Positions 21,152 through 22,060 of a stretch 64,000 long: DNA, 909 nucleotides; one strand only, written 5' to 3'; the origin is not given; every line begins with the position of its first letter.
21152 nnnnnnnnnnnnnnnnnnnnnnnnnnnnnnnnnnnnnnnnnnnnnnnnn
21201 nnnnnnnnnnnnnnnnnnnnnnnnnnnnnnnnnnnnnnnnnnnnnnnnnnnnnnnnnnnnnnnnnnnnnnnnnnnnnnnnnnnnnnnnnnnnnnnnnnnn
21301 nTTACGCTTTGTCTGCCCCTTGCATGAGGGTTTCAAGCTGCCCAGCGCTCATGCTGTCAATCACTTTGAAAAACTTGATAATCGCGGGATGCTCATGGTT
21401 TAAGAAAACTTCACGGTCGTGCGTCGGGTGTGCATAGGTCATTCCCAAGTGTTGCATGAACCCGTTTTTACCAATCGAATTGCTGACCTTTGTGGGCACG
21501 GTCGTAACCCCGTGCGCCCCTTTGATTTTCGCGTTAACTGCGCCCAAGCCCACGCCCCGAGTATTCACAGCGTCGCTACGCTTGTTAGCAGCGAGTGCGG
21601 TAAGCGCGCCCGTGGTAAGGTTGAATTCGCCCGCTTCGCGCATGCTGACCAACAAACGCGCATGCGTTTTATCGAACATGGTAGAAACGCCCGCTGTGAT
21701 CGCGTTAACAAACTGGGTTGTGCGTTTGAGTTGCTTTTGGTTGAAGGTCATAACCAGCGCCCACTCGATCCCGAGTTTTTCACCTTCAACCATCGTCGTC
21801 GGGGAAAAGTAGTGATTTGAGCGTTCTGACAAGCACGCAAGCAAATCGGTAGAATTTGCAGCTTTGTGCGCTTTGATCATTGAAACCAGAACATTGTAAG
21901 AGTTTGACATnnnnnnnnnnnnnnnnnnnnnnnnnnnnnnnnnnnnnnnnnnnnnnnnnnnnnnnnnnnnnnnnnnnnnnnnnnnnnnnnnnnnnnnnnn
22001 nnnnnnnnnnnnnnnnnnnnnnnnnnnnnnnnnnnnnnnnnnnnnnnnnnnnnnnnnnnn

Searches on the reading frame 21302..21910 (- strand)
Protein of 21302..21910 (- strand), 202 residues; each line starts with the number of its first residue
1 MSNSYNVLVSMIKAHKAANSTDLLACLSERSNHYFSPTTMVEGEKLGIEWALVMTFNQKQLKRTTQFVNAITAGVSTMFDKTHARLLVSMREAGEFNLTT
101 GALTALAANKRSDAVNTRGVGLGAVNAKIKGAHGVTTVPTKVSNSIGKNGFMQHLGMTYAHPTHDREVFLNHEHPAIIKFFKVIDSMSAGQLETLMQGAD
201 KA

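Call 7: search_protein_families(library=pfam, proteins=[window:21302-21910:-], max_evalue=0.01)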
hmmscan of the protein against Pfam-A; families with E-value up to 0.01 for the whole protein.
window:21302-21910:- (202 aa): 0 families

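Call 9: search_protein_families(library=phrogs, proteins=[window:21302-21910:-], max_evalue=0.001)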
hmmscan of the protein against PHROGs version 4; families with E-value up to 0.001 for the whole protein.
window:21302-21910:- (202 aa): 0 families

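Call 11: search_dna_similar(query=window:21302-21910:-, collection=phages, mode=protein, max_rows=15, max_evalue=0.01)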
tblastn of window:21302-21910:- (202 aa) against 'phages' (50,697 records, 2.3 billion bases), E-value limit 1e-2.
No match.

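Call 15: find_homologous_proteins(query=window:21302-21910:-, max_evalue=0.001)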
Query window:21302-21910:- (202 aa): 11 proteins with E <= 0.001 among 207 candidates.
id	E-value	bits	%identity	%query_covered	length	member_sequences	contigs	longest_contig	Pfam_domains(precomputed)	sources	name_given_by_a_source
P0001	6.3e-121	418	100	95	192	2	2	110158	-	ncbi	-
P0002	5.6e-66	239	61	90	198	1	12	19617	-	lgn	-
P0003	1.7e-63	231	57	97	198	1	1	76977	-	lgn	-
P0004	1.5e-59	219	54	97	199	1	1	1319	-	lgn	-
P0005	2.6e-59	218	55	97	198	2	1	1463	-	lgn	-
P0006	9.2e-50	187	49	97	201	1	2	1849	-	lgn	-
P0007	2.1e-43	166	48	93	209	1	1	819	-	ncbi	-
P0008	1.4e-39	153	41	96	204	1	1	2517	-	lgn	-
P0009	6.2e-39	151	42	96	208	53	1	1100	-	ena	-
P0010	6.5e-36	142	40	95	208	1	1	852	-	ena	-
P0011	5.4e-33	132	38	98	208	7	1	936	-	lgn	-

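Call 17: find_encoding_contigs(protein=P0003, flank=10000, max_places=3)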
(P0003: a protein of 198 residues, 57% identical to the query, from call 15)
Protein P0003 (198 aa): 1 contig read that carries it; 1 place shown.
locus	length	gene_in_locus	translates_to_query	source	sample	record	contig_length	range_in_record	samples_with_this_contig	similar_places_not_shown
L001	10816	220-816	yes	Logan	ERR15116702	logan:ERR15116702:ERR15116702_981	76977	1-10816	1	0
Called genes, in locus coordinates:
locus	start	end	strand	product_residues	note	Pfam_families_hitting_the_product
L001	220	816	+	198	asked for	-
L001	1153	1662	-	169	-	-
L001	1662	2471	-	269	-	-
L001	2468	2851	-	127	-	-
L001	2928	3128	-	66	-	-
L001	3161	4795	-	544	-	PF04851:ResIII, PF00270:DEAD (faint), PF00271:Helicase_C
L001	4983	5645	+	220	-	PF02195:ParB_N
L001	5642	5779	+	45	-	-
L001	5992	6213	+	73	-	-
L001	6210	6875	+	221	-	PF02195:ParB_N (weak)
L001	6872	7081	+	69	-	-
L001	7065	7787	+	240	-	PF00005:ABC_tran (faint)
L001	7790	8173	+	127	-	PF13876:Phage_gp49_66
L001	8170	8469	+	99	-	PF00085:Thioredoxin, PF13098:Thioredoxin_2 (weak), PF13192:Thioredoxin_3 (weak)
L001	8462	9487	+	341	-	-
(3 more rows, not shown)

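Call 18: find_encoding_contigs(protein=P0002, flank=10000, max_places=4)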
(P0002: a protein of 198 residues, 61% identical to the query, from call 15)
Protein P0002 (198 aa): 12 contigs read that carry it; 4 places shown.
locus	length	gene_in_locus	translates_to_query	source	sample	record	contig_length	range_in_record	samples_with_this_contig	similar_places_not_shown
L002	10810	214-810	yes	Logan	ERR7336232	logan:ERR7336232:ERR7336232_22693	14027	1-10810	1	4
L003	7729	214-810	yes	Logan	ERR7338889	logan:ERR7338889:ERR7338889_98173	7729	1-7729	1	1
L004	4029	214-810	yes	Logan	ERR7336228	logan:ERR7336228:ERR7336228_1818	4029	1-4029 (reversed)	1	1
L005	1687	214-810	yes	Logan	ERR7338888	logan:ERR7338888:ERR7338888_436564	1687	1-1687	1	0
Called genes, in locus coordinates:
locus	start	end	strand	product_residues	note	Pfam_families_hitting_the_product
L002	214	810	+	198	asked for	-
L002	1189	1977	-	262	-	-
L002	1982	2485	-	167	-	-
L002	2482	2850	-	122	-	-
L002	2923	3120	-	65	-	-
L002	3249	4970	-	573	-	PF21241:UvsW_N (faint), PF00270:DEAD (faint), PF04851:ResIII, PF00271:Helicase_C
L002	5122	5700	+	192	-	PF02195:ParB_N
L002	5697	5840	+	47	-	-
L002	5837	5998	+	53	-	-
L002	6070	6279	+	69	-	-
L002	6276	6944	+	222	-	PF02195:ParB_N (weak)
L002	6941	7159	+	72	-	-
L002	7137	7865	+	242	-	PF00005:ABC_tran (faint)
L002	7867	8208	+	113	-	PF13876:Phage_gp49_66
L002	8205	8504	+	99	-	PF00085:Thioredoxin, PF13098:Thioredoxin_2 (weak)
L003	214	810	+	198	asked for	-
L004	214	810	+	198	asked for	-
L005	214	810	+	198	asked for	-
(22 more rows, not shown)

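Call 19: find_encoding_contigs(protein=P0001, flank=10000, max_places=3)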
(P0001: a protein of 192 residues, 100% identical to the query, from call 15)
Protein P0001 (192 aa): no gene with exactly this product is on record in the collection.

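Call 25: find_related_loci(query=A1, collection=viral_contigs, flank=6000)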
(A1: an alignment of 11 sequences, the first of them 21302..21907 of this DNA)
Query A1 (201 aa) in viral_contigs; peptide patterns used: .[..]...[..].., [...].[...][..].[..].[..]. (x = any residue, [..] = any of these).
46 stretches matched a pattern, but none encodes a relative of the query by tblastn (E <= 1e-3).

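Call 26: find_related_loci(query=A1, collection=metagenome_contigs, flank=6000)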
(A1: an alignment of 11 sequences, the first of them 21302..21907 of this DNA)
Query A1 (201 aa) in metagenome_contigs; peptide patterns used: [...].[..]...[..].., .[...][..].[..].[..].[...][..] (x = any residue, [..] = any of these).
159 stretches matched a pattern; 5 encode a relative of the query (tblastn E <= 1e-3); 5 distinct loci.
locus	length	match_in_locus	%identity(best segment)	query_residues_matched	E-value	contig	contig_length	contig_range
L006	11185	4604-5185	43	3-195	5e-46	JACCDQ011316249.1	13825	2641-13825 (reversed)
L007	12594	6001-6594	41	3-200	4e-45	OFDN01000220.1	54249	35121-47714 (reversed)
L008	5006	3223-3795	40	3-191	2e-44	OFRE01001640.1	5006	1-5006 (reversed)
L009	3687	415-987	40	3-191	2e-44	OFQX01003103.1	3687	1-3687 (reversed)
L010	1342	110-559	43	47-195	4e-34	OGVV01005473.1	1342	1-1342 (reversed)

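Call 27: find_related_loci(query=A1, collection=genome_contigs, flank=6000)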
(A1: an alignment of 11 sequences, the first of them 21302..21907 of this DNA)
Query A1 (201 aa) in genome_contigs; peptide patterns used: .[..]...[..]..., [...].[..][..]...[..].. (x = any residue, [..] = any of these).
125 stretches matched a pattern, but none encodes a relative of the query by tblastn (E <= 1e-3).

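Call 40: predict_structure(alignment_id=A1)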
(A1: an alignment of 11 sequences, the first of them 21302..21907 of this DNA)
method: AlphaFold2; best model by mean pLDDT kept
length: 201 residues; sequences in the alignment: 11
mean_pLDDT: 84.6   pTM: 0.83
mean pLDDT of the five models: 84.6, 79.0, 75.8, 74.3, 68.7
residues with pLDDT >= 90: 91; 70-90: 81; 50-70: 23; < 50: 6
segments of 3 or more residues with pLDDT < 50: 196-201
pLDDT, mean of each block of 10 residues (from residue 1): 92 95 94 96 94 92 93 80 90 87 88 83 78 74 76 86 78 94 79 49 33
secondary structure, 60 per line:
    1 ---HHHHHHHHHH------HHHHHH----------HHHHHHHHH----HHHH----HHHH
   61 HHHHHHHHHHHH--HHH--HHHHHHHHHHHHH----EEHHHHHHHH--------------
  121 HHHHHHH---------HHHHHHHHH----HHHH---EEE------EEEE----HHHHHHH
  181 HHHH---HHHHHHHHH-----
elements in order: H4-13 H20-25 H36-44 H49-52 H57-72 H80-92 H99-106 H121-127 H137-145 H150-153 E157-159 E166-169 H174-184 H188-196

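Call 42: search_protein_representatives(alignment_id=A1)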
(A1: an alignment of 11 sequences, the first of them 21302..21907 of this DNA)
Query: 11 sequences, 201 profile positions. Proteins with E-value up to 0.001 (for the whole library): 89; up to 1e-10: 55; up to 1e-30: 30. The best 89 are listed.
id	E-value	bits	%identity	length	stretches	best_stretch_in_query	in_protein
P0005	1.0e-99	348.2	-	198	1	1-197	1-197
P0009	3.7e-91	320.2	-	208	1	2-200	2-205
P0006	2.3e-88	311.2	-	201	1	1-201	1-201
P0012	2.0e-74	265.7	-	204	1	1-198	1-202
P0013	1.1e-68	246.9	-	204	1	4-201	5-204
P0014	1.6e-67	243.1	-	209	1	1-199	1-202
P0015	1.4e-66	240.0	-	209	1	1-198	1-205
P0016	2.9e-63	229.2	-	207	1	5-201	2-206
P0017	2.6e-62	226.1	-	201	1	1-198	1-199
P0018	2.1e-60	219.9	-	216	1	2-198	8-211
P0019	1.7e-56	207.1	-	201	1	19-196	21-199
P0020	3.2e-56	206.2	-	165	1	42-198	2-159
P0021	5.6e-50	185.8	-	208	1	1-199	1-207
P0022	5.0e-49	182.7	-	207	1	1-198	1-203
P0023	1.0e-45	171.9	-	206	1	1-198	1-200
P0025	4.0e-41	156.9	-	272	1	4-198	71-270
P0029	9.0e-38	146.0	-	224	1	5-198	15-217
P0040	1.1e-26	109.8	-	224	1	5-199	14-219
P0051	7.0e-21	90.8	-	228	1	1-200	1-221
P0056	3.1e-18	82.2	-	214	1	8-186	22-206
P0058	1.9e-14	69.8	-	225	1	13-196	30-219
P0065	3.7e-10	55.8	-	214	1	7-200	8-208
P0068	3.0e-09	52.8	-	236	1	24-198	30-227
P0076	4.1e-06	42.6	-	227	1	16-198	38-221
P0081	9.0e-06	41.5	-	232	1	37-195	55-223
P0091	2.7e-04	36.7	-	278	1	56-194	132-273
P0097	9.1e-04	34.9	-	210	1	52-198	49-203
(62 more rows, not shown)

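Call 43: search_protein_families(library=phrogs, proteins=[P0025, P0040, P0051, P0058, P0065, P0068, P0076, P0081, P0091, P0097], max_evalue=0.01)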
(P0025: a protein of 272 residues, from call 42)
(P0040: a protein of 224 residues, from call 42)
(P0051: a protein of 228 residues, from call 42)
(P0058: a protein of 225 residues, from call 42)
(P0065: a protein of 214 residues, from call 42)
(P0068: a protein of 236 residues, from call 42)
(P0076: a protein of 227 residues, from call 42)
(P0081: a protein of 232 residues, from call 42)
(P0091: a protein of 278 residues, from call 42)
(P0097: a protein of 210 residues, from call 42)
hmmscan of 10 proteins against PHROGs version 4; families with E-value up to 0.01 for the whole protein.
P0025 (272 aa): 0 families

P0040 (224 aa): 0 families

P0051 (228 aa): 0 families

P0058 (225 aa): 0 families

P0065 (214 aa): 0 families

P0068 (236 aa): 0 families

P0076 (227 aa): 0 families

P0081 (232 aa): 0 families

P0091 (278 aa): 0 families

P0097 (210 aa): 0 families

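Call 47: fold_search(model_id=the predicted structure, library=pdb)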
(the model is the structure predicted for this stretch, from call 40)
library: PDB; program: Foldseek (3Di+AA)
matches with E <= 10: 209; with E <= 0.001: 0
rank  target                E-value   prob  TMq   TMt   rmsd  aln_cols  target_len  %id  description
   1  8jol_B                4.0e-01  0.30  0.29  0.14  14.3       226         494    9  cryo-EM structure of the CED-4/CED-3 holoenzyme (released 2023-06-28)
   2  4z30                  5.4e-01  0.12  0.23  0.17  18.4       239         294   10  Crystal structure of the ROQ domain of human Roquin-2 (released 2015-10-14)
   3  8jo0_A                5.7e-01  0.21  0.26  0.16  12.2       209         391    9  The Cryo-EM structure of a heptameric CED-4/CED-3 catalytic complex (released 2023-06-28)
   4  4qil_A                6.3e-01  0.14  0.24  0.17  15.7       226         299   10  Crystal structure of the ROQ domain of human Roquin in complex with the Hmg19 stem-loop RNA (released 2014-07-16)
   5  1tbx_B                6.6e-01  0.69  0.29  0.54   5.2       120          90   12  Crystal structure of SSV1 F-93 (released 2004-07-13)
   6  4hri_B                6.9e-01  0.10  0.23  0.19  18.6       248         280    9  Crystal structure of HetR in complex with a 21-bp palindromic DNA at the upstream of the hetP promoter from Anabaena (released 2013-04-17)
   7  8ylm_B                8.4e-01  0.15  0.25  0.29  14.9       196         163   15  Crystal structure of Deinococcus radiodurans HucR in complex with uric acid (released 2024-11-13)
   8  3cjn                  8.8e-01  0.54  0.29  0.38   9.4       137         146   12  Crystal structure of transcriptional regulator, MarR family, from Silicibacter pomeroyi (released 2008-03-25)
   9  4txa                  8.8e-01  0.10  0.24  0.15  17.6       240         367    9  Crystal structure of N-terminus of Roquin (released 2015-03-11)
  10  2a61_B                9.3e-01  0.25  0.24  0.33  12.4       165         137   12  The crystal structure of transcriptional regulator Tm0710 from Thermotoga maritima (released 2005-07-19)
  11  3e6m_E                9.8e-01  0.23  0.27  0.35  13.2       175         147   18  The crystal structure of a MarR family transcriptional regulator from Silicibacter pomeroyi DSS. (released 2008-09-02)
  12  8e4y                  9.8e-01  0.16  0.28  0.11  16.5       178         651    9  Cryo-EM structure of human glycerol-3-phosphate acyltransferase 1 (GPAT1) in complex with 2-oxohexadecyl-CoA (released 2022-12-21)
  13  3lqq_A                9.8e-01  0.14  0.25  0.13  13.6       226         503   10  Structure of the CED-4 Apoptosome (released 2010-04-28)
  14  7p6f_DDD              1.1e+00  0.28  0.25  0.45   8.4       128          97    9  1.93 A resolution X-ray crystal structure of the transcriptional regulator SrnR from Streptomyces griseus (released 2022-05-25)
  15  1r23_A                1.1e+00  0.38  0.25  0.43   6.9       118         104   14  Crystal structure of the cyanobacterial metallothionein repressor SmtB in the Zn1-form (one Zn(II) per dimer) (released 2004-05-18)
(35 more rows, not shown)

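Call 51: find_homologous_proteins(query=A3, max_evalue=0.00001)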
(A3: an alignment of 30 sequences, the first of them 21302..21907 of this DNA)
Query A3 (30 sequences) (201 aa, profile of the alignment): 17 proteins with E <= 0.00001 among 8000 candidates.
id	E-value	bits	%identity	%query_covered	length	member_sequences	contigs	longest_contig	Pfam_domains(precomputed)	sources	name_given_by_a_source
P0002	5.7e-80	286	61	91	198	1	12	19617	-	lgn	-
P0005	2.8e-77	277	54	96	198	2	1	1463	-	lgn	-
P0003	8.0e-77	275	57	96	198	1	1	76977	-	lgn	-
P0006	1.2e-76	275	48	97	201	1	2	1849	-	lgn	-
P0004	1.2e-72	262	54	96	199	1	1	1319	-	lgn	-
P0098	2.7e-72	261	45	97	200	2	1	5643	-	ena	-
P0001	3.2e-71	257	100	96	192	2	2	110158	-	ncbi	-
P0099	8.5e-71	256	51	97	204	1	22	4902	-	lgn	-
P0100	6.9e-64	233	45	100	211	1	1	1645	-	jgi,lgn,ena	-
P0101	4.6e-62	227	38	93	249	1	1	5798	-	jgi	jgi:hypothetical protein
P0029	4.0e-58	214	38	69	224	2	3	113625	-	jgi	jgi:hypothetical protein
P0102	1.1e-53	200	41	70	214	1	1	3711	-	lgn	-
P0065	8.8e-46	174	32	53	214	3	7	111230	-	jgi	jgi:hypothetical protein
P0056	3.6e-44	169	33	82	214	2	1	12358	-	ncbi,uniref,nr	ncbi:hypothetical protein [Chromobacterium sp. ASV23]|uniref:hypothetical protein n=1 Tax=Chromobact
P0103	1.5e-30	124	31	80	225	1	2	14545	-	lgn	-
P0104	1.1e-29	122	28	80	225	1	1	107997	-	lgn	-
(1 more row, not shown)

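Call 52: find_encoding_contigs(protein=P0029, flank=5000, max_places=2)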
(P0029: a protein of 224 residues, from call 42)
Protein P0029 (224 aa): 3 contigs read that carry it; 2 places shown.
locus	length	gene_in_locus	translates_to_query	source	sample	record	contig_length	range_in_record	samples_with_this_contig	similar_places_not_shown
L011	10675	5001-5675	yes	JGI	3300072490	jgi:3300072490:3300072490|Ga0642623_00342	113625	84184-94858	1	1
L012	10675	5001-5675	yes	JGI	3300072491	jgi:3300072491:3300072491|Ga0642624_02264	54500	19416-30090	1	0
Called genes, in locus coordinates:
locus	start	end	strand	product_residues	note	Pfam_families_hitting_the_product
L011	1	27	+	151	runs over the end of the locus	-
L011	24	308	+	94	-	-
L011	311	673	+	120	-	PF19419:DUF5983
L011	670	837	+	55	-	-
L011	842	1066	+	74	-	-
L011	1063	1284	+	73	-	-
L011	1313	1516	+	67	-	-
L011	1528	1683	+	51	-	-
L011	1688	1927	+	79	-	-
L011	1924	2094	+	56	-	-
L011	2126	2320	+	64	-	-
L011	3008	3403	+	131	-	-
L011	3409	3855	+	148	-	-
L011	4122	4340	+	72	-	-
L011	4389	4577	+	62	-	-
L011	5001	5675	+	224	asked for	-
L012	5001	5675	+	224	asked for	-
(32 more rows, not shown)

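Call 53: find_encoding_contigs(protein=P0065, flank=5000, max_places=2)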
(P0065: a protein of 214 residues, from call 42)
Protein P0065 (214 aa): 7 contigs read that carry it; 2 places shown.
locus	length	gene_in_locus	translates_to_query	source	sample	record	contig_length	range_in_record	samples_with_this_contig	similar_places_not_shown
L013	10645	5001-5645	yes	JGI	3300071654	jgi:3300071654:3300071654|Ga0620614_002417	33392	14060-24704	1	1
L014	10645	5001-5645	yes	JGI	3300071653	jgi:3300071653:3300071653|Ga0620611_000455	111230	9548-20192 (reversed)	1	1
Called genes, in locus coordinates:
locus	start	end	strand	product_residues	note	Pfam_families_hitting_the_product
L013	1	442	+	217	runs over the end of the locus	PF20901:Sf6_terminase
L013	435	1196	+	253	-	PF03237:Terminase_6N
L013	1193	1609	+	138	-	PF24579:PDDEXK_14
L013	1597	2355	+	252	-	PF17289:Terminase_6C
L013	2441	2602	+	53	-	-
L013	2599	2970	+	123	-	-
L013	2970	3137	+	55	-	-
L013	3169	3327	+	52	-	-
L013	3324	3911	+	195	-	-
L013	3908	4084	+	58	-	-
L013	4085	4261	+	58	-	-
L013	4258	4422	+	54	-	-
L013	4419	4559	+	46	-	-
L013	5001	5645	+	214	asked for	-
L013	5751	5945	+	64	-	-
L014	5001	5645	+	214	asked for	-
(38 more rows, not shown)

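Call 54: find_encoding_contigs(protein=P0104, flank=5000, max_places=2)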
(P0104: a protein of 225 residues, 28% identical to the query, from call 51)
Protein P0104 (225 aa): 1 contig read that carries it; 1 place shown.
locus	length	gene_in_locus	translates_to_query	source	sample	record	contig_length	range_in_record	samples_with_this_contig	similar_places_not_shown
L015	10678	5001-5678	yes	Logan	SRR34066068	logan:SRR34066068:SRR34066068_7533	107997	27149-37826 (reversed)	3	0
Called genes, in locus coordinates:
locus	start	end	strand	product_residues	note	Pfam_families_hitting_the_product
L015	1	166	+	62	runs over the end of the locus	-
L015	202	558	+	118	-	-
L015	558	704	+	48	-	-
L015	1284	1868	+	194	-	-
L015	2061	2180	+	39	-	-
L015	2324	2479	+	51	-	-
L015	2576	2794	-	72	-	-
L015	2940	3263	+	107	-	-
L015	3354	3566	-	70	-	-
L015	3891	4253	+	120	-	-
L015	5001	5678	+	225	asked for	-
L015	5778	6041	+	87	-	-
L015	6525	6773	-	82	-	-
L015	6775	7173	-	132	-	-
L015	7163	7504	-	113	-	-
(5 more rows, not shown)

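Call 68: list_cluster_members(proteins=[P0001, P0056, P0007])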
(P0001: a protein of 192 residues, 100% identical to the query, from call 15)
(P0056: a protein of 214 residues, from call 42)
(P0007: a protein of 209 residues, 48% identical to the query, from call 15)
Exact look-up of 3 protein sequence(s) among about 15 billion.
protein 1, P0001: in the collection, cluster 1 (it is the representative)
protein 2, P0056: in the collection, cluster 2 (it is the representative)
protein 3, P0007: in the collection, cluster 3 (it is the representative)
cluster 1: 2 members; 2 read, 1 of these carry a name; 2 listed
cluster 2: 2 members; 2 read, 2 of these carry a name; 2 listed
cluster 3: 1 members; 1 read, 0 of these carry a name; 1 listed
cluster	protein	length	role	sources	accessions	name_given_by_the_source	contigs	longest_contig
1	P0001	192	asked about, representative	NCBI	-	-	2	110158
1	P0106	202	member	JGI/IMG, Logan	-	hypothetical protein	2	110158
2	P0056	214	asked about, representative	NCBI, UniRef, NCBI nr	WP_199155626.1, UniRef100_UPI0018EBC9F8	hypothetical protein [Chromobacterium sp. ASV23] | hypothetical protein n=1 Tax=Chromobacterium sp. ASV23 TaxID=2795110 RepID=UPI0018EBC9F8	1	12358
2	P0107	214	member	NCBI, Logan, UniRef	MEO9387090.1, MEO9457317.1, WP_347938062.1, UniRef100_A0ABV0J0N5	hypothetical protein [Chromobacterium phragmitis] | Uncharacterized protein n=1 Tax=Chromobacterium phragmitis TaxID=2202141 ...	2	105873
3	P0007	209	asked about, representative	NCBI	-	-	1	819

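Call 71: find_encoding_contigs(protein=P0107, flank=10000, max_places=2)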
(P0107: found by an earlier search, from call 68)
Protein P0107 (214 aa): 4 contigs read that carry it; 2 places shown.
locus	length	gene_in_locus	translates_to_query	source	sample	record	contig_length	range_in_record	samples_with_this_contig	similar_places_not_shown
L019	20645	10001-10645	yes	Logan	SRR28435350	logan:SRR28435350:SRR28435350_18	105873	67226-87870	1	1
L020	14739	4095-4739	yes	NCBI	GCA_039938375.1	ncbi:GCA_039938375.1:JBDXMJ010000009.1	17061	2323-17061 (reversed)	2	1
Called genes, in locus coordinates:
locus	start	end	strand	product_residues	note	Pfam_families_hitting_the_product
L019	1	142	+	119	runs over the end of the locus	PF10765:Phage_P22_NinX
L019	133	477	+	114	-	-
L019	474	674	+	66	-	-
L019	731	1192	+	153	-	PF14081:DUF4262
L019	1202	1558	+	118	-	-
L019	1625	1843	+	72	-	-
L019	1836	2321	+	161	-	-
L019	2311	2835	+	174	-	PF26211:Phage_phiTE_072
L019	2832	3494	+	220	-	PF00472:RF-1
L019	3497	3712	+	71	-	-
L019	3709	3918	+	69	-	-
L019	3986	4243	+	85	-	-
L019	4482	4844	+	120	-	-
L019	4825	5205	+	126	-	PF13560:HTH_31 (weak)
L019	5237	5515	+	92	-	-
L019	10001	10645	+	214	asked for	-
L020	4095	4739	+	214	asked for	-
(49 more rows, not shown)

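Call 72: find_encoding_contigs(protein=P0056, flank=10000, max_places=2)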
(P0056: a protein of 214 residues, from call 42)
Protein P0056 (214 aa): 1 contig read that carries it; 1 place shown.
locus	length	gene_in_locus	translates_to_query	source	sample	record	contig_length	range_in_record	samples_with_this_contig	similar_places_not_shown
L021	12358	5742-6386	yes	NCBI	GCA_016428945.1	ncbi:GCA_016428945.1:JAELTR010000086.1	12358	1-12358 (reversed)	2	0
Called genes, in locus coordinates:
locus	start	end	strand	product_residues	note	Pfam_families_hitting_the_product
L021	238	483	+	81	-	-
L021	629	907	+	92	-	-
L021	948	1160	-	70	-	-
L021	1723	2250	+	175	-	-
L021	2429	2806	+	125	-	-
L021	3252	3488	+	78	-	-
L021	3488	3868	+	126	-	-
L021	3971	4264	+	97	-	-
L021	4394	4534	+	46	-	-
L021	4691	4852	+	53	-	-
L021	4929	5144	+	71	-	-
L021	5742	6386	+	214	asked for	-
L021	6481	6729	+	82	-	-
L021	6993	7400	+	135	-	PF05488:PAAR_motif (weak)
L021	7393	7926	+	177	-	PF05488:PAAR_motif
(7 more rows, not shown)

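Call 75: search_solved_structures(query=A3, max_evalue=10)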
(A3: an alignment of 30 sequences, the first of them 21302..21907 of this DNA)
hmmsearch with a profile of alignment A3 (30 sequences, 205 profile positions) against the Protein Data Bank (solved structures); distinct sequences matched with E-value up to 10: 0.

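Call 76: search_protein_families(library=pfam, alignment_id=A3, max_evalue=1)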
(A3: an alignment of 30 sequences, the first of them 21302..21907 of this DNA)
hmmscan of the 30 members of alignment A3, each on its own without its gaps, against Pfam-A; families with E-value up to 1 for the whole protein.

A. member 1, window:21302-21907:- (201 aa): 0 families

B. families by the number of members that match (of 30 scanned): 12 families
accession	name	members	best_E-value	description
PF03564.21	DUF1759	1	0.0031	Protein of unknown function (DUF1759)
PF07992.20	Pyr_redox_2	1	0.033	Pyridine nucleotide-disulphide oxidoreductase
PF03377.19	TAL_effector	1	0.035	TAL effector repeat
PF21290.4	UBA_BIRC2-3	1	0.06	BIRC2/3-like, UBA domain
PF20432.4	Xre-like-HTH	1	0.071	Antitoxin Xre-like helix-turn-helix domain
PF17939.6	TetR_C_30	1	0.091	Tetracyclin repressor-like, C-terminal domain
PF13673.13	Acetyltransf_10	1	0.092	Acetyltransferase (GNAT) domain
PF20816.2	PBV_CP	1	0.093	Picobirnavirus, Capsid protein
PF14791.11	DNA_pol_B_thumb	1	0.11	DNA polymerase beta thumb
PF15332.11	LIME1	1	0.14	Lck-interacting transmembrane adapter 1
PF05420.17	BCSC_C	1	0.16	Cellulose synthase operon protein C C-terminus (BCSC_C)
PF22562.2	UBA_7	1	0.2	UBA-like domain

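Call 79: search_dna_similar(query=P0107, collection=plasmids, mode=protein, max_evalue=0.001, max_rows=15)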
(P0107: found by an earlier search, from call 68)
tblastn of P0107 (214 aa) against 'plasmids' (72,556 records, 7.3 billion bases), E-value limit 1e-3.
No match.

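Call 80: search_dna_similar(query=P0107, collection=phages, mode=protein, max_evalue=0.001, max_rows=15)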
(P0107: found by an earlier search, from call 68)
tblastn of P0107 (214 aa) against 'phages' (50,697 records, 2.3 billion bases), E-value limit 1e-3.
No match.

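Call 106: find_encoding_contigs(protein=window:21302-21910:-, flank=3000, max_places=4)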
Protein window:21302-21910:- (202 aa): 2 contigs read that carry it; 2 places shown.
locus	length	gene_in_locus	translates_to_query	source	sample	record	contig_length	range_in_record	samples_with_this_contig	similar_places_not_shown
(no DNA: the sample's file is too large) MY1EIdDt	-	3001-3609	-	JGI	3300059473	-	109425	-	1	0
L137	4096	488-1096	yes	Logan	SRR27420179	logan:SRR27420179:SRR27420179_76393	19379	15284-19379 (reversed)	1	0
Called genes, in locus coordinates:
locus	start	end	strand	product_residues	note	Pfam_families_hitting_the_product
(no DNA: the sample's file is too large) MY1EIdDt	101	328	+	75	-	-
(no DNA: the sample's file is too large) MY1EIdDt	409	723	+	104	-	-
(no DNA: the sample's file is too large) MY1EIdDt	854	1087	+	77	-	-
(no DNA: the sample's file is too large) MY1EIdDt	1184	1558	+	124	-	-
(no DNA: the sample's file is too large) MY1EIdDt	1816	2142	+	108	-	-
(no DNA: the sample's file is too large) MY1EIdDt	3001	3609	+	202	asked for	-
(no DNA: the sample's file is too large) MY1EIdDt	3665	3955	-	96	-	-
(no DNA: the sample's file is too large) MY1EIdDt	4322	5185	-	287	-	-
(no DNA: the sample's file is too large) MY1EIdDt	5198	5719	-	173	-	-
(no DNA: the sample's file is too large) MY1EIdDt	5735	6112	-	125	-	-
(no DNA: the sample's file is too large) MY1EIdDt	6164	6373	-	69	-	-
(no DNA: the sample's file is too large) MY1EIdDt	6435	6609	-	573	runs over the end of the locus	PF00270:DEAD (faint), PF04851:ResIII, PF00271:Helicase_C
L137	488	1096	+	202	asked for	-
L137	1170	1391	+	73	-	-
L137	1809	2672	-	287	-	-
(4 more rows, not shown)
